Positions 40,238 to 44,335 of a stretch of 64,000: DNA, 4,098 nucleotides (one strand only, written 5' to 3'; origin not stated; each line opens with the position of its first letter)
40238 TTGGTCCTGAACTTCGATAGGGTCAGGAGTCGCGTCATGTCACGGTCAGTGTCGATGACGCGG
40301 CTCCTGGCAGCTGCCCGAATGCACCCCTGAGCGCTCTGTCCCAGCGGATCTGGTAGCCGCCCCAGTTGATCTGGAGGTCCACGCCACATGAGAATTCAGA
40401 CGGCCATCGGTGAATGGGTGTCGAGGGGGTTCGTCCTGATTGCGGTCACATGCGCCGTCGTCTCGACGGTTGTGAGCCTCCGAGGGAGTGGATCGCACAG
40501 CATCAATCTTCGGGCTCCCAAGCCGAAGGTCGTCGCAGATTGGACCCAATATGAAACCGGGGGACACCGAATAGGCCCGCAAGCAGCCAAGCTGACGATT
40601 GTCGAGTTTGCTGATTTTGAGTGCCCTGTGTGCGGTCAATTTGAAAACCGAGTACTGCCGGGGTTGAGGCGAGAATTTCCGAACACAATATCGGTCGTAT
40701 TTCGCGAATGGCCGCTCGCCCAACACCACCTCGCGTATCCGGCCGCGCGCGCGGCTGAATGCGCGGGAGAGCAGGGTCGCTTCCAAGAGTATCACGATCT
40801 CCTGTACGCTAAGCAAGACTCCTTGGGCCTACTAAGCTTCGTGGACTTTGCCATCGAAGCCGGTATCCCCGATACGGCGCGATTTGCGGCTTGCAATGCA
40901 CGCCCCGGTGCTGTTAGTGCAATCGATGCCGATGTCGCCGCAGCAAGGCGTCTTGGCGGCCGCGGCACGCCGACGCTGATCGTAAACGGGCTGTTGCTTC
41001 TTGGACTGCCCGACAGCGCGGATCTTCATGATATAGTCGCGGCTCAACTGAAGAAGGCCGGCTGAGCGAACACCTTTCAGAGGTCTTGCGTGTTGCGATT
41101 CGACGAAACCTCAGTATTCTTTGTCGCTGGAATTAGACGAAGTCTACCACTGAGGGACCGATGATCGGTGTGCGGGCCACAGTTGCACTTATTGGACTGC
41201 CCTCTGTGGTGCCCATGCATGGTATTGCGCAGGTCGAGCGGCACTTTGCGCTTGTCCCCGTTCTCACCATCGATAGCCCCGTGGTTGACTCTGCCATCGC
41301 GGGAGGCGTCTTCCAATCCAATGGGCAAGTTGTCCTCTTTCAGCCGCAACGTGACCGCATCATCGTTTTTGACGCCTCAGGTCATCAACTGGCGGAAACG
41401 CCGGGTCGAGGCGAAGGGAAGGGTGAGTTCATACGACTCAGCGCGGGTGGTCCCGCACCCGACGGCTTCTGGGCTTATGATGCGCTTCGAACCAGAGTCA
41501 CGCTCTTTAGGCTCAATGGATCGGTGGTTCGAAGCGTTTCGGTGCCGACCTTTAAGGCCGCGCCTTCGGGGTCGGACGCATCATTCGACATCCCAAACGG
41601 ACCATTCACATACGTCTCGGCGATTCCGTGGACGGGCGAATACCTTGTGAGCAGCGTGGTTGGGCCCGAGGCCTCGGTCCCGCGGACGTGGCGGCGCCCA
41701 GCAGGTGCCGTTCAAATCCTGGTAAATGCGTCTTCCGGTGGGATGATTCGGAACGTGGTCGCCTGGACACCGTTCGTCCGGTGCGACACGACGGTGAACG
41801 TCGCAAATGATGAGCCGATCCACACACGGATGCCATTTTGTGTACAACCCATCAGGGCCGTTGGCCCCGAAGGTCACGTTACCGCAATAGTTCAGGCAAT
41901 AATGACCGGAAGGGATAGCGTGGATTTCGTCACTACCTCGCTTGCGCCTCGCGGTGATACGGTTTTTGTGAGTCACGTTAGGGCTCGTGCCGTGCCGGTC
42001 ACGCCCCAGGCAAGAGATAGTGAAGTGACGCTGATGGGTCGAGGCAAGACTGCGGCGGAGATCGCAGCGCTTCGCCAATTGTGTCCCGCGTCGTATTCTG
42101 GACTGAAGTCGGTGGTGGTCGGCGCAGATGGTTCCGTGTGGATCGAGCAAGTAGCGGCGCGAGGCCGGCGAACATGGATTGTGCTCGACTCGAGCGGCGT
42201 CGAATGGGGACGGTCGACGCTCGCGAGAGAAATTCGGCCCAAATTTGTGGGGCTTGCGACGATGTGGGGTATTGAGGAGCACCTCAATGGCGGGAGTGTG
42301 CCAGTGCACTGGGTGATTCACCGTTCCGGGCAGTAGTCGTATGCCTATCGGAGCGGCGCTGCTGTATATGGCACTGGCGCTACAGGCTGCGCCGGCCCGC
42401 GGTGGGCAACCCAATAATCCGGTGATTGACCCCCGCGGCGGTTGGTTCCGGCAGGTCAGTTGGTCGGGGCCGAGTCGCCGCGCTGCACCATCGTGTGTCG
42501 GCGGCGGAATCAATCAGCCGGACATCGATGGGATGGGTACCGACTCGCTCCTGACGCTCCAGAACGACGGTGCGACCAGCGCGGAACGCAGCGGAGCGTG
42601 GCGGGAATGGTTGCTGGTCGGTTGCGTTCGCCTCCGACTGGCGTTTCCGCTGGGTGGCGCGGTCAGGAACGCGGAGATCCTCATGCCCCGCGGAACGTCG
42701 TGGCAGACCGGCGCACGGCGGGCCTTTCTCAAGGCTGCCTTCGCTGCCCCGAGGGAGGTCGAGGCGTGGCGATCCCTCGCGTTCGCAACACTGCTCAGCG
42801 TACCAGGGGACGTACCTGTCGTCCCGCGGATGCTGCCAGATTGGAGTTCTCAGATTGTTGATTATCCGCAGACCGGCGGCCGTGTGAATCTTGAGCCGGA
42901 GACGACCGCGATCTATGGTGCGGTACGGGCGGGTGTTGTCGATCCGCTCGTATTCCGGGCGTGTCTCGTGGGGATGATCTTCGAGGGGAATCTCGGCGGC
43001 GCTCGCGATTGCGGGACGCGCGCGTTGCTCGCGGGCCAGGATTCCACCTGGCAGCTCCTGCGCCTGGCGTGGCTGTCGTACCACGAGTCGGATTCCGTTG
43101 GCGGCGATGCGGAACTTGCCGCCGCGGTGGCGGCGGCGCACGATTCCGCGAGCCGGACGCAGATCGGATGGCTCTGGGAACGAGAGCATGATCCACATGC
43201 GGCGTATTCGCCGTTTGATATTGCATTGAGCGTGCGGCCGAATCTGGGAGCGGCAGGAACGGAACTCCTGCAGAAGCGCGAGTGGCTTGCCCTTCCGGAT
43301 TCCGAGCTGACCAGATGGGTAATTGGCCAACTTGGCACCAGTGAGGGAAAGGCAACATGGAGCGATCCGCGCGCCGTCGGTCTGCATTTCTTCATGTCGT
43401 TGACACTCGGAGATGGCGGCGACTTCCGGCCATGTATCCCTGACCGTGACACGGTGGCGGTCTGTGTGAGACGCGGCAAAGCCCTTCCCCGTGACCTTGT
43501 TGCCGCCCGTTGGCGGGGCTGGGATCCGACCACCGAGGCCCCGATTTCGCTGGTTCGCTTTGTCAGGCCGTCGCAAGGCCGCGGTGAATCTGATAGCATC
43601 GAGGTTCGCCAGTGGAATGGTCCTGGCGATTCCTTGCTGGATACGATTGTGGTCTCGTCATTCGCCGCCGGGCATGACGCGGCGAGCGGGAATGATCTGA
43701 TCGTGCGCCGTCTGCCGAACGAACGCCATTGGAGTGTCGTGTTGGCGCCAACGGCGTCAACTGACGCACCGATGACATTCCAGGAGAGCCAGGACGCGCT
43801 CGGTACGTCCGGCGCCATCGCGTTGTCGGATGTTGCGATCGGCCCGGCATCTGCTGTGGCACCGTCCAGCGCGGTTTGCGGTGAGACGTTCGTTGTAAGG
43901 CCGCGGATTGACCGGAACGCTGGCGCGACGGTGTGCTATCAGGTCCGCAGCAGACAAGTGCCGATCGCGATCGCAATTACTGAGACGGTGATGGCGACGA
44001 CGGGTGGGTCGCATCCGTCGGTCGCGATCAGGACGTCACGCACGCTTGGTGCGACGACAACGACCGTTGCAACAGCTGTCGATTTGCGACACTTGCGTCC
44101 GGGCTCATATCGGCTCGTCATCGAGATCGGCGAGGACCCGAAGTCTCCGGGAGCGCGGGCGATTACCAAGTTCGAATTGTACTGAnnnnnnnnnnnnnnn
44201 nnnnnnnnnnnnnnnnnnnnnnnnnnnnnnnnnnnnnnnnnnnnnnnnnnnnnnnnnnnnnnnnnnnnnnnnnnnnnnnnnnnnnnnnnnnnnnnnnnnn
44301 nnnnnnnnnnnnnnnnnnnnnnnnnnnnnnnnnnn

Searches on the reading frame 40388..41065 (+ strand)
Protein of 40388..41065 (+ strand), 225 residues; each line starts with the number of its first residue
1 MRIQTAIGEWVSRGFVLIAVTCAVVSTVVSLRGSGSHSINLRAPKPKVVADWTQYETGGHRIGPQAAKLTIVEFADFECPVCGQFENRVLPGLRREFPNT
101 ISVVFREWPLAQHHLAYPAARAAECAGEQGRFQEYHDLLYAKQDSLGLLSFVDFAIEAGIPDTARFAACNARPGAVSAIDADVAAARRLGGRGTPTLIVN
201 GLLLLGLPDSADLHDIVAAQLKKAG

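Call 11: search_protein_families(library=pfam, max_evalue=0.1, proteins=[window:40388-41065:+])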
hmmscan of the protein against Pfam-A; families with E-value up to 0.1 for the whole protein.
window:40388-41065:+ (225 aa): 3 families
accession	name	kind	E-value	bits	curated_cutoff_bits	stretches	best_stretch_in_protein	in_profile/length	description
PF13462.12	Thioredoxin_4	-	1.7e-22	80.8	23.2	1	58-214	4-160/165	Thioredoxin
PF01323.26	DSBA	-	1e-12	48.7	25.6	2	120-215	89-188/191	DSBA-like thioredoxin domain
PF13098.12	Thioredoxin_2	-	0.0041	17.9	27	1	67-199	5-81/104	Thioredoxin-like domain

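Call 41: find_related_loci(query=A4, collection=genome_contigs, flank=6000)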
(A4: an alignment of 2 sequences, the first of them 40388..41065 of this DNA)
Query A4 (225 aa) in genome_contigs; peptide patterns used: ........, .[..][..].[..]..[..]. (x = any residue, [..] = any of these).
599 stretches matched a pattern (row limit reached: there are more); 552 encode a relative of the query (tblastn E <= 1e-3); the best 80 are kept; 80 distinct loci.
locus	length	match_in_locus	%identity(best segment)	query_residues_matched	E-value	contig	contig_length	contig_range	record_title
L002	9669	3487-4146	49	9-223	2e-62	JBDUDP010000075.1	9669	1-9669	MAG: Gemmatimonadota bacterium isolate cluster4_bin.73 NODE_19803_length_9669_cov_11.477637, whole genome shotgun sequen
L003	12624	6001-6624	48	16-222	4e-62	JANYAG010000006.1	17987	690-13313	MAG: Gemmatimonadetes bacterium isolate GL140_5_metabat_188_sub GL140_5_k141_1259277, whole genome shotgun sequence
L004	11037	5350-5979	48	17-223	4e-59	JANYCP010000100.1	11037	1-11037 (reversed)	MAG: Gemmatimonadetes bacterium isolate 336R_metabinner_186 336R_k141_1589642, whole genome shotgun sequence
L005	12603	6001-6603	46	17-218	2e-49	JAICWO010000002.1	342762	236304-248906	MAG: Gemmatimonadaceae bacterium isolate LS_FP_2_bin.53 k141_2980757_length_342762_cov_25.0734, whole genome shotgun seq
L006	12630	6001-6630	43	18-225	5e-47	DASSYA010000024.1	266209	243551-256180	MAG TPA_asm: Gemmatimonadales bacterium isolate SMAG_U664 k141_367436, whole genome shotgun sequence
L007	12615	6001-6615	42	16-222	3e-46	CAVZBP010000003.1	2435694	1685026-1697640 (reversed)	MAG: uncultured Gemmatimonadaceae bacterium isolate MFD01721.bin.1.79 genome assembly, contig: contig_5675, whole genome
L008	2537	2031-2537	53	44-212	1e-46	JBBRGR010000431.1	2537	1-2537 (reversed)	MAG: Gemmatimonadales bacterium isolate Co_metawrap_2641 Cmw_2641_k141_17471955_length_2537_cov_6.0000, whole genome sho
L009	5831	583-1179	41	6-206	4e-44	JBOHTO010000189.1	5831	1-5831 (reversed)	MAG: Gemmatimonadaceae bacterium isolate M3-S_metabat2.bin.433 k127_2727545, whole genome shotgun sequence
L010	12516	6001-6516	49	52-223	3e-42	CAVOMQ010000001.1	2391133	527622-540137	MAG: uncultured Gemmatimonadales bacterium isolate MFD00008.bin.1.51 genome assembly, contig: contig_38893, whole genome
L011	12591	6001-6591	41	23-224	9e-36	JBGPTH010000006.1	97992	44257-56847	MAG: Nitrospiria bacterium isolate OBJ1_062018_110_73 k141_1408248_length_97992_cov_16.9607, whole genome shotgun sequen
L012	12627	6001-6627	38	22-225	3e-35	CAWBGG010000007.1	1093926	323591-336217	MAG: uncultured delta proteobacterium isolate MFD09222.bin.1.50 genome assembly, contig: contig_93721, whole genome shot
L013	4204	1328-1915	36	7-206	3e-34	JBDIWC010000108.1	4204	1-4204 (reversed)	MAG: Gemmatimonadales bacterium isolate Bin_42 NODE_7887_length_4204_cov_13.016679, whole genome shotgun sequence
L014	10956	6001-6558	39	31-223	2e-33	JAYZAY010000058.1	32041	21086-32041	MAG: Myxococcota bacterium isolate XB_MAG1194 DB_MAG1194_0058, whole genome shotgun sequence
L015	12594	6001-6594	39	23-225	3e-32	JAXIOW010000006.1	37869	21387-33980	MAG: Nitrospirales bacterium isolate Fractures_MAG_03 c_000000052009, whole genome shotgun sequence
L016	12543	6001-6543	37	39-225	2e-31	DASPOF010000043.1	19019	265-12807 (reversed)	MAG TPA_asm: Candidatus Binataceae bacterium isolate SMAG_U12140 k141_950834, whole genome shotgun sequence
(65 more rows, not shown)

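Call 85: search_protein_families(library=pfam, max_evalue=0.05, proteins=[L003:5549-5872:+, L003:1969-3138:+, L003:7223-8410:+])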
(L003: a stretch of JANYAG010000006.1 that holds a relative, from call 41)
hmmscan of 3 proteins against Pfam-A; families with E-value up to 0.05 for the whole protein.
L003:5549-5872:+ (107 aa): 1 family
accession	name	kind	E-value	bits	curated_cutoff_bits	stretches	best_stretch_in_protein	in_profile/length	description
PF00196.25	GerE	-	7.3e-07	29.2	23.5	1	35-85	6-55/57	Bacterial regulatory proteins, luxR family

L003:1969-3138:+ (389 aa): 0 families

L003:7223-8410:+ (395 aa): 2 families
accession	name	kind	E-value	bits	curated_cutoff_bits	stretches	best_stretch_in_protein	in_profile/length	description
PF17170.10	DUF5128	-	0.00059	19.5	22.9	1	95-159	52-119/321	6-bladed beta-propeller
PF01436.27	NHL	-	0.0065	16.9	20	0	88-104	4-20/28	NHL repeat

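Call 86: search_protein_families(library=padloc, max_evalue=0.01, proteins=[window:40388-41065:+])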
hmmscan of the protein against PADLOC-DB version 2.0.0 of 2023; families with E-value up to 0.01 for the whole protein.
window:40388-41065:+ (225 aa): 0 families

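Call 105: find_related_loci(query=A4, collection=viral_contigs, flank=4000)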
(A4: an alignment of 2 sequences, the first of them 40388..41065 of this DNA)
Query A4 (225 aa) in viral_contigs; peptide patterns used: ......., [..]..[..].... (x = any residue, [..] = any of these).
197 stretches matched a pattern, but none encodes a relative of the query by tblastn (E <= 1e-3).
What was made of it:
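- Tried and rejected: A viral-contig scan with DsbA found nothing (call 105).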

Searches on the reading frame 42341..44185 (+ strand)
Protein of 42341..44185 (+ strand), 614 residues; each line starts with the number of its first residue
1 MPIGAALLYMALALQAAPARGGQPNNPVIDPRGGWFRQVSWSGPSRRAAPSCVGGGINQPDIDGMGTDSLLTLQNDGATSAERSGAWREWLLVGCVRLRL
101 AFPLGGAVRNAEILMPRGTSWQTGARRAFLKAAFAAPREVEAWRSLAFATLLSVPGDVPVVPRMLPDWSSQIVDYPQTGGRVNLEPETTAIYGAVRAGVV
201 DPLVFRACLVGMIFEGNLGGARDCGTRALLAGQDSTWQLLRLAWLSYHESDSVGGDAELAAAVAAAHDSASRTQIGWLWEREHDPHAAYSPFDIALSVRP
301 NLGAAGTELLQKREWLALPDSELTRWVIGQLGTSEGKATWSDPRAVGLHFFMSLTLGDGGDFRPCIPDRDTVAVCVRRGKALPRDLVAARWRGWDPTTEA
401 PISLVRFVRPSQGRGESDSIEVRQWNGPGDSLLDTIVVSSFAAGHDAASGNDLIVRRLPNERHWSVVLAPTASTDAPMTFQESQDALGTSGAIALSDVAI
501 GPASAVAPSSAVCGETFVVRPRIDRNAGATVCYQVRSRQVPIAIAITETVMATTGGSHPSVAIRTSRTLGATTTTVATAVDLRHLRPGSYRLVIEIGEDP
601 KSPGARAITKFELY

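Call 11: search_protein_families(library=pfam, max_evalue=0.1, proteins=[window:42341-44185:+])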
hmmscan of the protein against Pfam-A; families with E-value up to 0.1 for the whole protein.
window:42341-44185:+ (614 aa): 0 families

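Call 23: search_protein_families(library=ncbifam, max_evalue=0.1, proteins=[window:42341-44185:+])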
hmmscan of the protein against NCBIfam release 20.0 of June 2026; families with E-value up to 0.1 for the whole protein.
window:42341-44185:+ (614 aa): 0 families

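Call 36: search_solved_structures(query=window:42341-44185:+, max_evalue=1)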
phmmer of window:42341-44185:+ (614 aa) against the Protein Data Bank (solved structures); distinct sequences matched with E-value up to 1: 1.
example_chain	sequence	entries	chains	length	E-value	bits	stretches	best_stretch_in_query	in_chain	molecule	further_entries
8c29_W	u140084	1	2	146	0.17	13.4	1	491-581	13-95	PSII 6.1 kDa protein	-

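Call 86: search_protein_families(library=padloc, max_evalue=0.01, proteins=[window:42341-44185:+])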
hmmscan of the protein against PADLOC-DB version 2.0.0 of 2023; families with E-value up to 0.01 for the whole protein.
window:42341-44185:+ (614 aa): 0 families
